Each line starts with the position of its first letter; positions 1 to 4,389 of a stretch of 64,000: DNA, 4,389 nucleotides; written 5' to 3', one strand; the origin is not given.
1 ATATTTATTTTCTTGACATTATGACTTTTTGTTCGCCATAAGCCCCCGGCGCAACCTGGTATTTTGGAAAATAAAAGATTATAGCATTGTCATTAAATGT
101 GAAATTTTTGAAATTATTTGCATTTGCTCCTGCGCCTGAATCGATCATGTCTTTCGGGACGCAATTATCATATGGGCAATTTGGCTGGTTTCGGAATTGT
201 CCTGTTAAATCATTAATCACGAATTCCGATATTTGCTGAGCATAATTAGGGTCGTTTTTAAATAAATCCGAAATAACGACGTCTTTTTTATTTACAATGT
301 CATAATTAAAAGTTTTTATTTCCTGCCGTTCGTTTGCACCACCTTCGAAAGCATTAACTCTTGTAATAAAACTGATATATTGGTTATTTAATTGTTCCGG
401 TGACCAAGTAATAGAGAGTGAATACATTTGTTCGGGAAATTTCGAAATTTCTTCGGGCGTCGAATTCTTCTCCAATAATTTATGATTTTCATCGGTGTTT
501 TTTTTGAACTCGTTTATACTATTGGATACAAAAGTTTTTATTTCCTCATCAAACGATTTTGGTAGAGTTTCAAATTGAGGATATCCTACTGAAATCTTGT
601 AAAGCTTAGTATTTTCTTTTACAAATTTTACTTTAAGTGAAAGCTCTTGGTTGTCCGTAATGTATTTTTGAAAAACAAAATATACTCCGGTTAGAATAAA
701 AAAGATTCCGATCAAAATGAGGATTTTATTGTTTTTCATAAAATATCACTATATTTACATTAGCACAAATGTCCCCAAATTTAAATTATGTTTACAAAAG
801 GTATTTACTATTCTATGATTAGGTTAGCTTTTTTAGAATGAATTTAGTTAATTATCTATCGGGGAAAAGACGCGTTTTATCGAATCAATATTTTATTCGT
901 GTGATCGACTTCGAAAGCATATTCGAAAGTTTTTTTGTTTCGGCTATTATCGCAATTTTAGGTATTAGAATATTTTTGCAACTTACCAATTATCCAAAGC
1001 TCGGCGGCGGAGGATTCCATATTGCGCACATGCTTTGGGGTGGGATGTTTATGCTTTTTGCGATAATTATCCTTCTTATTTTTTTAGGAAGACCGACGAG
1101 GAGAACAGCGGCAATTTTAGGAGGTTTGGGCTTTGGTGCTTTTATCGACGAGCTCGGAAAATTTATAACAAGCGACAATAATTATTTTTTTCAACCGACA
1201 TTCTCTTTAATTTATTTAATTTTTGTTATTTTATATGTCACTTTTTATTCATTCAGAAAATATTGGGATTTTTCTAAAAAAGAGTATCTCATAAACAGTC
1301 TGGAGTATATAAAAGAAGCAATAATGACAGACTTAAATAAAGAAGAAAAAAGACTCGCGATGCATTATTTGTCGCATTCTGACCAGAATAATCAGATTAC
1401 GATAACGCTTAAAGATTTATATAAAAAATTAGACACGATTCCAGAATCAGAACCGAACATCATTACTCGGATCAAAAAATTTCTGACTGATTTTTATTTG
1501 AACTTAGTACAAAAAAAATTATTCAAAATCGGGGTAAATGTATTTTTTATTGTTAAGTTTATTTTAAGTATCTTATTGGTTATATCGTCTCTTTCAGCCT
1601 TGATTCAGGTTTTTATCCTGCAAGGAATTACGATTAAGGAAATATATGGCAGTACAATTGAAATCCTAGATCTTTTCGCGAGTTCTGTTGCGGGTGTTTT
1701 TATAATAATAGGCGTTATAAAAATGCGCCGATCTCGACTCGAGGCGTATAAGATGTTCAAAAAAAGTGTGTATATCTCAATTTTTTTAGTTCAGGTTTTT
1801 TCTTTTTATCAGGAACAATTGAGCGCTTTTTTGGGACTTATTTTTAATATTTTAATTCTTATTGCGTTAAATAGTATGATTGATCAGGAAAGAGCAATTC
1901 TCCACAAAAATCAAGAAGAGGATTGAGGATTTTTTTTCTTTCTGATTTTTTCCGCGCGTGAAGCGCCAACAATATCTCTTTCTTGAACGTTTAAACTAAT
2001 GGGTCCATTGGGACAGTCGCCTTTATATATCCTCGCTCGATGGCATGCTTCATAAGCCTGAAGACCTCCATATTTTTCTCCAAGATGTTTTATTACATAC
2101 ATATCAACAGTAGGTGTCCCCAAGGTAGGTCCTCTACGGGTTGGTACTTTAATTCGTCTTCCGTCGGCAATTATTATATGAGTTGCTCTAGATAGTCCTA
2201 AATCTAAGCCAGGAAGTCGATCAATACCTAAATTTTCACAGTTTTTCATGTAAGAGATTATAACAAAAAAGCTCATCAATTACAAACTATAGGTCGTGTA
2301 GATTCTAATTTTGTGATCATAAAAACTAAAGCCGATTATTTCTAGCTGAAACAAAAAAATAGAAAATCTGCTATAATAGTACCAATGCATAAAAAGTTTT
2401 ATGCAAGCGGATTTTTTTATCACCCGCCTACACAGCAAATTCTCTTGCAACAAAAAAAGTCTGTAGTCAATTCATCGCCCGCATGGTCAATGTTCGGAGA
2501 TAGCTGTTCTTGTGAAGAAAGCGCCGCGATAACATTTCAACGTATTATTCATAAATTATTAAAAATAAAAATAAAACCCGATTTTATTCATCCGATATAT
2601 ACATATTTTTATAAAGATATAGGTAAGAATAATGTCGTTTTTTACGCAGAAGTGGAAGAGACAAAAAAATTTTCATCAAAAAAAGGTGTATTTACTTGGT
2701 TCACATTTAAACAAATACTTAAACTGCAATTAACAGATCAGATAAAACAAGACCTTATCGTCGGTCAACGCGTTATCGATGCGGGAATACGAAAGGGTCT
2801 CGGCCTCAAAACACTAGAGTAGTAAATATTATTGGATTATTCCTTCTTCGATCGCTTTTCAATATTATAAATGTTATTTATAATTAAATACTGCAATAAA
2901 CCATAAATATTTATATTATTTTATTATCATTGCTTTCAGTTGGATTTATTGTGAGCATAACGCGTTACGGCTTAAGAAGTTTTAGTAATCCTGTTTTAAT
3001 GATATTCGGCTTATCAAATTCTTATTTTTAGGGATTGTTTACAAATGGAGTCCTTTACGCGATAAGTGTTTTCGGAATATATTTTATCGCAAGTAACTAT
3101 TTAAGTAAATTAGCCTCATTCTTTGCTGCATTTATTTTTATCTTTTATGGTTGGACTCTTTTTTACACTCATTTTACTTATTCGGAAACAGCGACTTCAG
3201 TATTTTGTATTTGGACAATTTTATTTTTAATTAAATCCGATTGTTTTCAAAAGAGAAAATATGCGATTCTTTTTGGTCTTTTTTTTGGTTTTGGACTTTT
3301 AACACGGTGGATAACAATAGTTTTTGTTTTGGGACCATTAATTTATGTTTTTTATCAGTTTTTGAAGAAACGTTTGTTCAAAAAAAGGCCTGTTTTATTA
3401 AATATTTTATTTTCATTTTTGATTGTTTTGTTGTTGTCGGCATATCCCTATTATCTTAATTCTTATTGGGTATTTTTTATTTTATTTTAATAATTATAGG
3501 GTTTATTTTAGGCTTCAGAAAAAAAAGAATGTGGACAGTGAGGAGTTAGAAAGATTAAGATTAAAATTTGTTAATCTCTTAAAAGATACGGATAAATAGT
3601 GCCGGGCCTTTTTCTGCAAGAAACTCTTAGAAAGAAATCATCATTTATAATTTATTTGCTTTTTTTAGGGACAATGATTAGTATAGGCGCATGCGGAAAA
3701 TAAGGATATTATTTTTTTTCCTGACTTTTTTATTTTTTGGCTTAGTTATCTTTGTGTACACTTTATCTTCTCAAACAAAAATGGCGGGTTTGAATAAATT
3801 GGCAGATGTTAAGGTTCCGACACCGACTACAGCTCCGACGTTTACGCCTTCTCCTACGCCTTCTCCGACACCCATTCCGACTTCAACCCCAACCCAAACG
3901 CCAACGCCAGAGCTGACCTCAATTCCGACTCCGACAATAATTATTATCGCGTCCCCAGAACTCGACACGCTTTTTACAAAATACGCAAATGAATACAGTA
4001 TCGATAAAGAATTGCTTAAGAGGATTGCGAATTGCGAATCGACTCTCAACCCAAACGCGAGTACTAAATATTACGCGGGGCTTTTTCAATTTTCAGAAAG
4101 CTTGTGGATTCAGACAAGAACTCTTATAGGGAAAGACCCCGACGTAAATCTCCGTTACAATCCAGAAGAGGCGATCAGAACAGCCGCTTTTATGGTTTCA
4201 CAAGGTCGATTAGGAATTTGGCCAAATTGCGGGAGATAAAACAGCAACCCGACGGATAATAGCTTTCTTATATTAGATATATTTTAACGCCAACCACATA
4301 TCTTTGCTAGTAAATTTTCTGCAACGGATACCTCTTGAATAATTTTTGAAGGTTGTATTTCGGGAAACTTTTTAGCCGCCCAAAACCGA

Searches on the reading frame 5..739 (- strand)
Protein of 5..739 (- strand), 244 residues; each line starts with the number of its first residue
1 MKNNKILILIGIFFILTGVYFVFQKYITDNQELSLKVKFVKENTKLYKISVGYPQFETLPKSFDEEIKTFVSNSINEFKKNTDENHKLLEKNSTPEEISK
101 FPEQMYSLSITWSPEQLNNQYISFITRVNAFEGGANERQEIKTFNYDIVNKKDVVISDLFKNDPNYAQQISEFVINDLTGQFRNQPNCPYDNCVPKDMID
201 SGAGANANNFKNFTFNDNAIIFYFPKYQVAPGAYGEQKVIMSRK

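Call 38: search_protein_families(library=pfam, proteins=[window:5-739:-], max_evalue=0.001)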
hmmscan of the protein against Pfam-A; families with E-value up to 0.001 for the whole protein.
window:5-739:- (244 aa): 2 families
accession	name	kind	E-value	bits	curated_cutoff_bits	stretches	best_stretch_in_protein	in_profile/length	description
PF11738.13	DUF3298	-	4e-16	60.1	24.1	1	157-242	1-82/84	Protein of unknown function (DUF3298)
PF13739.11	PdaC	-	6e-09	37.3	29.1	1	41-136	2-92/95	Deacetylase PdaC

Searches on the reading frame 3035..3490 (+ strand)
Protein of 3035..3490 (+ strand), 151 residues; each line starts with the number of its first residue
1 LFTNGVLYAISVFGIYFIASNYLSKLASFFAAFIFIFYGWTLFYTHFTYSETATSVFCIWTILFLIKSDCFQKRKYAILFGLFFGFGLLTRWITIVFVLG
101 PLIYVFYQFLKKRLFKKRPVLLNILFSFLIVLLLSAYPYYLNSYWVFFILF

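Call 38: search_protein_families(library=pfam, proteins=[window:3035-3490:+], max_evalue=0.001)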
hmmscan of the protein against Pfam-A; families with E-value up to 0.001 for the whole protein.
window:3035-3490:+ (151 aa): 1 family
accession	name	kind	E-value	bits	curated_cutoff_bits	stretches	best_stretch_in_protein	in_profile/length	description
PF13231.12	PMT_2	-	3.2e-09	37.6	26.1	1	6-132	30-155/160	Dolichyl-phosphate-mannose-protein mannosyltransferase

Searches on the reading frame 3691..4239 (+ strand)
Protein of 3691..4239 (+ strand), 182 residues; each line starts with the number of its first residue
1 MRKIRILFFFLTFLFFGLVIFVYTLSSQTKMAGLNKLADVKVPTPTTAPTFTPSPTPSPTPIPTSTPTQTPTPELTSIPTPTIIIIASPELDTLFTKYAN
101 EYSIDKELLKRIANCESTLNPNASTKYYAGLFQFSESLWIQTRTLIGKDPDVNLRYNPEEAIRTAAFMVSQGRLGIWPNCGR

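Call 38: search_protein_families(library=pfam, proteins=[window:3691-4239:+], max_evalue=0.001)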
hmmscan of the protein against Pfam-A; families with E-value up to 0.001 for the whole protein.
window:3691-4239:+ (182 aa): 2 families
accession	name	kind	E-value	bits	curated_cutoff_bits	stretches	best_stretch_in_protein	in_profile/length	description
PF01464.25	SLT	-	2.4e-07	30.8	21.3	1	94-167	2-74/117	Transglycosylase SLT domain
PF06737.19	Transglycosylas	-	0.00084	20.4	27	0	108-180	6-77/77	Transglycosylase-like domain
